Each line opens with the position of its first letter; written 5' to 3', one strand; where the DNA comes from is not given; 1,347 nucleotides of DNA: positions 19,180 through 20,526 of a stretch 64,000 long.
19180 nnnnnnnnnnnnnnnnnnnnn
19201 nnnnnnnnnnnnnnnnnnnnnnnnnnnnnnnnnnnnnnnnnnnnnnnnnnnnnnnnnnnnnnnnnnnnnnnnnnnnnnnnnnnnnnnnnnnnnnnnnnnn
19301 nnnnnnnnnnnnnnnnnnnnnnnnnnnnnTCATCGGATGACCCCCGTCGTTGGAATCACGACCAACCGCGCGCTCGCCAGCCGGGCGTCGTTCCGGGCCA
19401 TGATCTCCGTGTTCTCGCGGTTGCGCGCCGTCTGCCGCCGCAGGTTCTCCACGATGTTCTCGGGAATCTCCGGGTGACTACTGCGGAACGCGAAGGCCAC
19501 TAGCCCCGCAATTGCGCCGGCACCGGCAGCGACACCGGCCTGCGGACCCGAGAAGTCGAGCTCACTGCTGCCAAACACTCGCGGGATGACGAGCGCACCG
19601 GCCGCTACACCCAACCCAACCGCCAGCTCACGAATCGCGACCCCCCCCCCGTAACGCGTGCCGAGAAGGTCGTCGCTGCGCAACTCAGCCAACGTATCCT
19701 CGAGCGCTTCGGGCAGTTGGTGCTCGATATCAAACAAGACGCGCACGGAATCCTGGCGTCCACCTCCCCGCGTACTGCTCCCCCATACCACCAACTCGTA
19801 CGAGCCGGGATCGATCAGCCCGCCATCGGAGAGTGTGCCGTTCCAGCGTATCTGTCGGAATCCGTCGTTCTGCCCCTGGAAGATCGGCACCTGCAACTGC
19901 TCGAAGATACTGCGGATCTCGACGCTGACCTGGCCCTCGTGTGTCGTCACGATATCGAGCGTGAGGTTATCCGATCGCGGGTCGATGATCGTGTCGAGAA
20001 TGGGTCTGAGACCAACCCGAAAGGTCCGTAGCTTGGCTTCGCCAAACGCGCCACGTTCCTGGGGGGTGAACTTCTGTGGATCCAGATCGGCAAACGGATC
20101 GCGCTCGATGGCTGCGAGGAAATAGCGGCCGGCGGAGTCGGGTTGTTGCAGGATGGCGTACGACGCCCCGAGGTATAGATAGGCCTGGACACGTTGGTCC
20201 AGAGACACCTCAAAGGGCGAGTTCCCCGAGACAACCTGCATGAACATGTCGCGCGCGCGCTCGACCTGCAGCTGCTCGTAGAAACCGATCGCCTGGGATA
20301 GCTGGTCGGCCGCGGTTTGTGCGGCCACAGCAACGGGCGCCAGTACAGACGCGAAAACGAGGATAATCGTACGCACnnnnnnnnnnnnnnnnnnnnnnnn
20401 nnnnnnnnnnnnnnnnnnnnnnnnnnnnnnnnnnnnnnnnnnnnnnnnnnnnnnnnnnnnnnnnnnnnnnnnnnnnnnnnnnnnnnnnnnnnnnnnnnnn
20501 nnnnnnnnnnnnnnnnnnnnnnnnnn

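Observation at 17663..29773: Translationally coupled four-gene envelope module: giant Ig-array/beta-helix protein, PEGA Hanks kinase, TPR/FlgD-Ig protein, Big_2/beta-barrel protein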

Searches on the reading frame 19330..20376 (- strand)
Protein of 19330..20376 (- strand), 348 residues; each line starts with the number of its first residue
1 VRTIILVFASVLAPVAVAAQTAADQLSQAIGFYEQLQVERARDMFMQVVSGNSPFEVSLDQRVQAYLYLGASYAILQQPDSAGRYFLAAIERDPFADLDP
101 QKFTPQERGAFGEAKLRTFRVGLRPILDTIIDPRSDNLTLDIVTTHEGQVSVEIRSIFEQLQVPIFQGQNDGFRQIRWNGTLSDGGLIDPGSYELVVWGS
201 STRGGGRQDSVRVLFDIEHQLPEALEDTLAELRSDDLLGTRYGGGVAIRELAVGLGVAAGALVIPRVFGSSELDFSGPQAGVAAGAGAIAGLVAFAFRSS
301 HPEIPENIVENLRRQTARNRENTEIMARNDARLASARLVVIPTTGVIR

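Call 13: search_protein_families(library=pfam, proteins=[window:19330-20376:-], max_evalue=0.01)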
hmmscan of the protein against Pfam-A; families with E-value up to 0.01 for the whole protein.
window:19330-20376:- (348 aa): 2 families
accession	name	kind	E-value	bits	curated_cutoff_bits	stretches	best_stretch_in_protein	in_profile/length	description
PF00515.34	TPR_1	-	0.0063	16.7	27.8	0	64-94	2-32/34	Tetratricopeptide repeat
PF07719.23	TPR_2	-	0.0077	16.7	27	0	64-94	2-32/34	Tetratricopeptide repeat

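Call 17: find_homologous_proteins(query=window:19333-20376:-)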
Query window:19333-20376:- (348 aa): 139 proteins with E <= 0.001 among 8000 candidates; the best 120 are listed.
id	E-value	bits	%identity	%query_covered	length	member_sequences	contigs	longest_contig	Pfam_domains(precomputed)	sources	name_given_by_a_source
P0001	1.6e-221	752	100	100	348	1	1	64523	-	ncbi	-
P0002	9.9e-121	421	57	100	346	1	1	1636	-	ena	-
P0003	9.9e-114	398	56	96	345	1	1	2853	-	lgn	-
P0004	2.8e-98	347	52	100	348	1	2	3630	-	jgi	jgi:hypothetical protein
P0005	6.0e-97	343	52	98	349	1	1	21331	-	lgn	-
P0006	1.7e-92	328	50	93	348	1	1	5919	-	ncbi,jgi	jgi:hypothetical protein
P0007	7.3e-92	326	49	98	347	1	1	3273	PF00515.35,PF13174.13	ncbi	-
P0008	4.0e-89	317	49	100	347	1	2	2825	PF13860.13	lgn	-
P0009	1.6e-88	315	52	92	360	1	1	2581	-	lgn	-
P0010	2.9e-87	311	50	93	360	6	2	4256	-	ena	-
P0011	1.1e-86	309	50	93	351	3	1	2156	-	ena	-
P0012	6.6e-86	306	52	95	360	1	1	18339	-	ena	-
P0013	2.3e-85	305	48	93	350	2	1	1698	-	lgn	-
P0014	1.1e-84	302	49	98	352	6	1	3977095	-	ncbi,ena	-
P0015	1.8e-84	302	47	94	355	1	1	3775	-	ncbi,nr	ncbi:MAG: hypothetical protein HY560_14040 [Gemmatimonadetes bacterium]|nr:hypothetical protein [Gem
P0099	4.7e-67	244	41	96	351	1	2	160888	-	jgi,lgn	jgi:hypothetical protein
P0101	6.8e-67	244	43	94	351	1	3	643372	PF13860.13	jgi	jgi:hypothetical protein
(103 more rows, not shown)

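Call 18: find_encoding_contigs(protein=P0014, flank=10000, max_places=2)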
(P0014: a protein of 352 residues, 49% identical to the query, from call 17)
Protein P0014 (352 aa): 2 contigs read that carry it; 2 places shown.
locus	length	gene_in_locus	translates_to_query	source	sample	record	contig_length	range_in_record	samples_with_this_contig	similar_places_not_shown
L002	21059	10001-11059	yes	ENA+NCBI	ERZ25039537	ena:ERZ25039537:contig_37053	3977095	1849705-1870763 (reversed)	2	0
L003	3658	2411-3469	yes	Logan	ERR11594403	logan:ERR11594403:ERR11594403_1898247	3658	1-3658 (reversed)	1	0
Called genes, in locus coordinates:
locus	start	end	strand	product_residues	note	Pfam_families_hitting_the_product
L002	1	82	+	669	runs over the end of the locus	PF12969:DUF3857, PF01841:Transglut_core (weak)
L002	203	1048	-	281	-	PF00595:PDZ (weak), PF13180:PDZ_2 (weak)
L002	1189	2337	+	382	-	PF01988:VIT1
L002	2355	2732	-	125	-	-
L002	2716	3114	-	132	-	-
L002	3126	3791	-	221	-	PF04542:Sigma70_r2, PF08281:Sigma70_r4_2, PF04545:Sigma70_r4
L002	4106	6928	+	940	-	PF02368:Big_2 (weak), PF22359:Big-like (faint), PF26182:Ig_NUP210_5th (faint), PF02368:Big_2, PF22842:Pel9A-like_beta_helix (weak), PF13229:Beta_helix (weak)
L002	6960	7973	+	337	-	PF02369:Big_1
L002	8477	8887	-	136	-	-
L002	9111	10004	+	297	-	PF08308:PEGA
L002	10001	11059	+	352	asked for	-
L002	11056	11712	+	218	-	-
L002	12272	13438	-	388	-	PF25917:BSH_RND, PF25876:HH_MFP_RND (faint), PF25954:Beta-barrel_RND_2 (weak), PF25963:Beta-barrel_AAEA (weak)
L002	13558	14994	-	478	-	PF02321:OEP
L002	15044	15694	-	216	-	PF00440:TetR_N, PF16859:TetR_C_11, PF17932:TetR_C_24 (weak), PF14246:TetR_C_7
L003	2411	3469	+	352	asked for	-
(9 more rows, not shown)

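Call 19: find_encoding_contigs(protein=P0101, flank=10000, max_places=2)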
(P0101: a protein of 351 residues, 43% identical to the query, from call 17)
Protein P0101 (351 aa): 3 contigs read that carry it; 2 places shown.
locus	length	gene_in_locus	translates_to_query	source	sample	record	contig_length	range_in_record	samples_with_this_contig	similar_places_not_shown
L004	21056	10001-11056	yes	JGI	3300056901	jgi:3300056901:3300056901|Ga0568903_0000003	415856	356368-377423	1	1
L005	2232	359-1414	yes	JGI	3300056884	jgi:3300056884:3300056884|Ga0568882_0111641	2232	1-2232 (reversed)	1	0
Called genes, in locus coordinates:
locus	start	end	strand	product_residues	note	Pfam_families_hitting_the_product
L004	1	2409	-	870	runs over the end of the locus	PF00933:Glyco_hydro_3, PF01915:Glyco_hydro_3_C, PF07691:PA14, PF14310:Fn3-like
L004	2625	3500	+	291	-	-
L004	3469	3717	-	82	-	-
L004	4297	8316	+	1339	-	PF02368:Big_2 (faint), PF22359:Big-like (faint), PF26182:Ig_NUP210_5th (faint), PF26918:Ig_Eae (weak), PF13229:Beta_helix (weak), PF02369:Big_1 (weak)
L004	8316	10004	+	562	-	PF13240:Zn_Ribbon_1 (weak), PF00069:Pkinase, PF07714:PK_Tyr_Ser-Thr, PF03109:ABC1 (weak), PF08308:PEGA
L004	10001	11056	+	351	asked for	PF13860:FlgD_ig (faint)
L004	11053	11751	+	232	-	-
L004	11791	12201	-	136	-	-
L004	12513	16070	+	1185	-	PF18998:Flg_new_2, PF00041:fn3 (weak), PF24489:Ig_J_second (faint)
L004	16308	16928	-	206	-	-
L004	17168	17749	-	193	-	PF26952:DUF8300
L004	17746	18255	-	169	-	PF09721:Exosortase_EpsH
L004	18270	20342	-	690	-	PF26952:DUF8300 (weak), PF13088:BNR_2 (faint), PF02369:Big_1 (weak)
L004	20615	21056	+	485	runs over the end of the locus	PF00082:Peptidase_S8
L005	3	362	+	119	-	?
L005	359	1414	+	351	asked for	PF13860:FlgD_ig (faint)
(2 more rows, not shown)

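Call 20: find_encoding_contigs(protein=P0099, flank=10000, max_places=2)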
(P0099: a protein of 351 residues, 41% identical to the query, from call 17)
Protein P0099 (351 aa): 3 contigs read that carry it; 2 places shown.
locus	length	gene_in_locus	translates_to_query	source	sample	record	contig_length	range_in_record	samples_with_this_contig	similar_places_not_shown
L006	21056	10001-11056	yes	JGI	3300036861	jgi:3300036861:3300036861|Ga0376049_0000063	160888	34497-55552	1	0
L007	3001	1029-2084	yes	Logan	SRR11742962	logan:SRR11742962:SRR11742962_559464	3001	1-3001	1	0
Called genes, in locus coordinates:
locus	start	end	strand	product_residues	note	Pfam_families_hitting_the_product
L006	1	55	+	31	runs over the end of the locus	-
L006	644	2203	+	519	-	PF01935:DUF87, PF05872:HerA_C (faint), PF12846:AAA_10 (faint)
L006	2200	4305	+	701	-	-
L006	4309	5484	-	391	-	PF00145:DNA_methylase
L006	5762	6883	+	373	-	-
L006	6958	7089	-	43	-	-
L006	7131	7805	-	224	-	-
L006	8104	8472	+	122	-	-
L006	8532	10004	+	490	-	PF03109:ABC1 (faint), PF00069:Pkinase, PF07714:PK_Tyr_Ser-Thr, PF08308:PEGA (weak)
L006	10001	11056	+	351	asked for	-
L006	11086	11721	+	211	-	-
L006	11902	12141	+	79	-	-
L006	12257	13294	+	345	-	PF13349:DUF4097 (weak)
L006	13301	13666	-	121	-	PF00072:Response_reg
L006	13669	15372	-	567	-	PF00672:HAMP, PF00512:HisKA, PF02518:HATPase_c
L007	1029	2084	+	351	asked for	-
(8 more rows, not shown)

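Call 23: find_related_loci(query=A1, collection=genome_contigs, flank=10000)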
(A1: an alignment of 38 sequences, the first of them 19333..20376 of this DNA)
Query A1 (348 aa) in genome_contigs; peptide patterns used: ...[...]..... (x = any residue, [..] = any of these).
140 stretches matched a pattern; 69 encode a relative of the query (tblastn E <= 1e-3); 69 distinct loci.
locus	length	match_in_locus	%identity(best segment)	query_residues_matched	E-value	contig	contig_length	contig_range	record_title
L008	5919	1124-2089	50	24-345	4e-97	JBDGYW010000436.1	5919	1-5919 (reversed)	MAG: Gemmatimonadota bacterium isolate M3-38_Bin_161 M3-38_Bin_161_scaffold_92413, whole genome shotgun sequence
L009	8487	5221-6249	47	1-345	5e-97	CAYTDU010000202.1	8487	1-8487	MAG TPA_asm: uncultured Gemmatimonadaceae bacterium isolate binchicken_co334_134 genome assembly, contig: NODE_15844_len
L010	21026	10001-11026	47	5-346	1e-86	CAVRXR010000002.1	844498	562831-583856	MAG: uncultured Gemmatimonadales bacterium isolate MFD06092.bin.2.76 genome assembly, contig: contig_11693, whole genome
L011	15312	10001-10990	49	18-348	2e-84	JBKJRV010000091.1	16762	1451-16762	MAG: Gemmatimonadaceae bacterium isolate ant_bin.552 k117_3456446, whole genome shotgun sequence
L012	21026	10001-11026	49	5-346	5e-84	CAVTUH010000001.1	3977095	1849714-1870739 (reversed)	MAG: uncultured Gemmatimonadales bacterium isolate MFD05377.bin.1.62 genome assembly, contig: contig_37053, whole genome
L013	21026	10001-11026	49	5-346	1e-83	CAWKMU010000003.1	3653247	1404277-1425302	MAG: uncultured Gemmatimonadales bacterium isolate MFD00731.bin.2.174 genome assembly, contig: contig_481, whole genome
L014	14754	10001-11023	46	5-346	6e-83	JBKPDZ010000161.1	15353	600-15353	MAG: Gemmatimonadota bacterium isolate GB_EKS_MAG_00011 GB_EKS_000001461386, whole genome shotgun sequence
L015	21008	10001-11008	46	11-346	1e-80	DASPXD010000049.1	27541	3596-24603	MAG TPA_asm: Gemmatimonadales bacterium isolate SMAG_U11558 k141_780202, whole genome shotgun sequence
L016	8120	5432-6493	42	2-346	1e-78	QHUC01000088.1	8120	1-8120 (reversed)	MAG: Gemmatimonadetes bacterium isolate AG37 14_0929_12_40cm_scaffold_34889_curated, whole genome shotgun sequence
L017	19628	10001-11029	46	3-345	4e-78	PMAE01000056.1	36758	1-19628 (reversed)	MAG: Gemmatimonadetes bacterium isolate palsa_1248 73.20120700_P2D.7_contig_91, whole genome shotgun sequence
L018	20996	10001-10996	48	14-346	8e-78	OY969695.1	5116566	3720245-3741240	MAG: uncultured Gemmatimonadales bacterium isolate MFD04967.bin.1.34 genome assembly, chromosome: 1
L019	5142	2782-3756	46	21-346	2e-77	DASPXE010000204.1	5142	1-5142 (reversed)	MAG TPA_asm: Gemmatimonadales bacterium isolate SMAG_U11559 k141_1488841, whole genome shotgun sequence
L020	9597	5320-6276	49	23-340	1e-76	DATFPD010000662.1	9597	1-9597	MAG TPA_asm: Gemmatimonadaceae bacterium isolate SMAG_U9294 k141_2050302, whole genome shotgun sequence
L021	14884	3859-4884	46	4-346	1e-76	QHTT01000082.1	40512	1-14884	MAG: Gemmatimonadetes bacterium isolate AG45 14_1009_05_20cm_scaffold_294_curated, whole genome shotgun sequence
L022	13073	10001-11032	46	2-346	2e-76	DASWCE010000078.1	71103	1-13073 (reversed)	MAG TPA_asm: Gemmatimonadales bacterium isolate SMAG_U2701 k141_611154, whole genome shotgun sequence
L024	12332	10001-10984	46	18-346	8e-80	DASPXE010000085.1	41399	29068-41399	MAG TPA_asm: Gemmatimonadales bacterium isolate SMAG_U11559 k141_1553171, whole genome shotgun sequence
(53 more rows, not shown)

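Call 32: predict_structure(alignment_id=A1)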
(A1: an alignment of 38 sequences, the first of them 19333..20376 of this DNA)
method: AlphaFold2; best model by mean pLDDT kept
length: 348 residues; sequences in the alignment: 38
mean_pLDDT: 90.1   pTM: 0.71
mean pLDDT of the five models: 90.1, 89.5, 88.0, 86.3, 85.4
residues with pLDDT >= 90: 239; 70-90: 83; 50-70: 25; < 50: 1
segments of 3 or more residues with pLDDT < 50: none
pLDDT, mean of each block of 10 residues (from residue 1): 69 60 94 97 95 89 98 97 98 96 97 96 95 95 97 95 97 97 92 97 92 96 91 93 87 88 76 63 84 87 92 95 94 91 69
secondary structure, 60 per line:
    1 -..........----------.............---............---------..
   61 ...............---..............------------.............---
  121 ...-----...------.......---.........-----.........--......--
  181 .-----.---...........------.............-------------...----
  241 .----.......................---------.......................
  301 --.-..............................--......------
elements in order: H2-11 H22-34 H38-49 H59-75 H79-92 H105-117 E121-123 E129-131 E138-144 E148-156 E162-170 E173-178 E191-201 E208-220 H246-268 H278-300 H305-334 E337-342

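Call 35: fold_search(model_id=the predicted structure, library=pdb)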
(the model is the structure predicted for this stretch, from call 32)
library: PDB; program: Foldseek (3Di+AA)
matches with E <= 10: 1205; with E <= 0.001: 1
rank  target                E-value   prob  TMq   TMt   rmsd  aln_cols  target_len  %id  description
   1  2ra1                  2.7e-04  0.99  0.20  0.17  15.1       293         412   10  Crystal structure of the N-terminal part of the bacterial S-layer protein SbsC (released 2008-08-19)
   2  7bhq_D                1.2e-03  0.93  0.15  0.24  26.8       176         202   14  In situ assembled Salmonella FlgD hook cap complex (released 2021-05-05)
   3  3eif                  2.3e-03  1.00  0.22  0.09   7.3       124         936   17  1.9 angstrom crystal structure of the active form of the C5a peptidase from Streptococcus pyogenes (ScpA) (released 2009-02-24)
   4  7bhq_B                5.7e-03  0.84  0.17  0.27  19.3       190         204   15  In situ assembled Salmonella FlgD hook cap complex (released 2021-05-05)
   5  1xf1_A                6.4e-03  1.00  0.22  0.09   2.6       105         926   15  Structure of C5a peptidase- a key virulence factor from Streptococcus (released 2005-11-22)
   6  7bj3                  7.5e-03  1.00  0.22  0.09   9.3       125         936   14  ScpA from Streptococcus pyogenes, S512A active site mutant (released 2021-05-12)
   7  7yzx_A                7.9e-03  1.00  0.21  0.08   2.7       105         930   16  ScpA from Streptococcus pyogenes, D783A mutant. (released 2022-08-31)
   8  8bty_A                7.9e-03  1.00  0.21  0.08   2.7       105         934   16  Structure of the active form of ScpB, the C5a-peptidase from Streptococcus agalactiae. (released 2023-11-15)
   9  4zmh_A                9.8e-03  0.57  0.16  0.07  15.9       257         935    8  Crystal structure of a five-domain GH115 alpha-Glucuronidase from the Marine Bacterium Saccharophagus degradans 2-40T (released 2016-05-04)
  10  8jmw_A                1.2e-02  0.99  0.18  0.13   5.5        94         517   17  Fibril form of serine peptidase Vpr (released 2023-12-06)
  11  7eha_C                1.4e-02  0.95  0.16  0.30   8.3       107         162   17  Crystal structure of the flagellar hook cap from Salmonella enterica serovar Typhimurium (released 2021-11-24)
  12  3osv_D                1.6e-02  1.00  0.21  0.48   7.9       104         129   16  The crytsal structure of FLGD from P. Aeruginosa (released 2011-05-04)
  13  7pr6_BBB              1.7e-02  0.97  0.17  0.11   5.7       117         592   14  Crystal structure of E. coli beta-glucuronidase in complex with covalent inhibitor ME727 (released 2022-08-03)
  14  4zmh_B                1.8e-02  0.35  0.14  0.07  15.3       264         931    8  Crystal structure of a five-domain GH115 alpha-Glucuronidase from the Marine Bacterium Saccharophagus degradans 2-40T (released 2016-05-04)
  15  6mbz_B                2.0e-02  0.38  0.16  0.12  17.8       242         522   10  Structure of Transcription Factor (released 2019-06-19)
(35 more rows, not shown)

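Call 37: search_protein_families(library=pfam, alignment_id=A1, max_evalue=0.1)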
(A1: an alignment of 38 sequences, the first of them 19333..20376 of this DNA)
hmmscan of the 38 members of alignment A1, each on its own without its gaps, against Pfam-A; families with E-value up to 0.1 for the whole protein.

A. member 1, window:19333-20376:- (348 aa): 4 families
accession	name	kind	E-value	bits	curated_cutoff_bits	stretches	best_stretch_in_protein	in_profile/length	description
PF00515.34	TPR_1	-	0.0063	16.7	27.8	1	64-94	2-32/34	Tetratricopeptide repeat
PF07719.23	TPR_2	-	0.0077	16.7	27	1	64-94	2-32/34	Tetratricopeptide repeat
PF13860.13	FlgD_ig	-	0.013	15.9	27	1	147-199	22-75/79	FlgD Ig-like domain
PF13432.12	TPR_16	-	0.017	16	32.7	1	28-96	3-64/65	Tetratricopeptide repeat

B. families by the number of members that match (of 38 scanned): 17 families
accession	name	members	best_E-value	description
PF07719.23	TPR_2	35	3.7e-05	Tetratricopeptide repeat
PF00515.34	TPR_1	34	6e-06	Tetratricopeptide repeat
PF13860.13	FlgD_ig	30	1.8e-06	FlgD Ig-like domain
PF13428.12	TPR_14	28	0.00046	Tetratricopeptide repeat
PF13181.12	TPR_8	17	0.0012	Tetratricopeptide repeat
PF13174.12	TPR_6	14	2.2e-05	Tetratricopeptide repeat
PF13432.12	TPR_16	10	0.0026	Tetratricopeptide repeat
PF13374.12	TPR_10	9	0.0096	Tetratricopeptide repeat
PF05345.18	He_PIG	2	0.0043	Putative Ig domain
PF19077.6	Big_13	2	0.012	Bacterial Ig-like domain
PF02983.19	Pro_Al_protease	1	0.00045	Alpha-lytic protease prodomain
PF10073.14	GapR_DNA-bd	1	0.0017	GapR-like, DNA-binding domain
PF01483.27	P_proprotein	1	0.0022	Proprotein convertase P-domain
PF13424.12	TPR_12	1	0.011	Tetratricopeptide repeat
PF18920.5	DUF5671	1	0.017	Domain of unknown function (DUF5671)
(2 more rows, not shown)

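Call 44: search_protein_families(library=ncbifam, proteins=[window:19333-20376:-], max_evalue=0.01)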
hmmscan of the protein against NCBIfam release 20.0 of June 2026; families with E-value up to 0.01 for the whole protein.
window:19333-20376:- (348 aa): 1 family
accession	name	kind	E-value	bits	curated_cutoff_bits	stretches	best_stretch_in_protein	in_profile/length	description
TIGR02665.1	molyb_mobA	equivalog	0.0057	16.7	151.85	1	267-330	64-126/186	molybdenum cofactor guanylyltransferase MobA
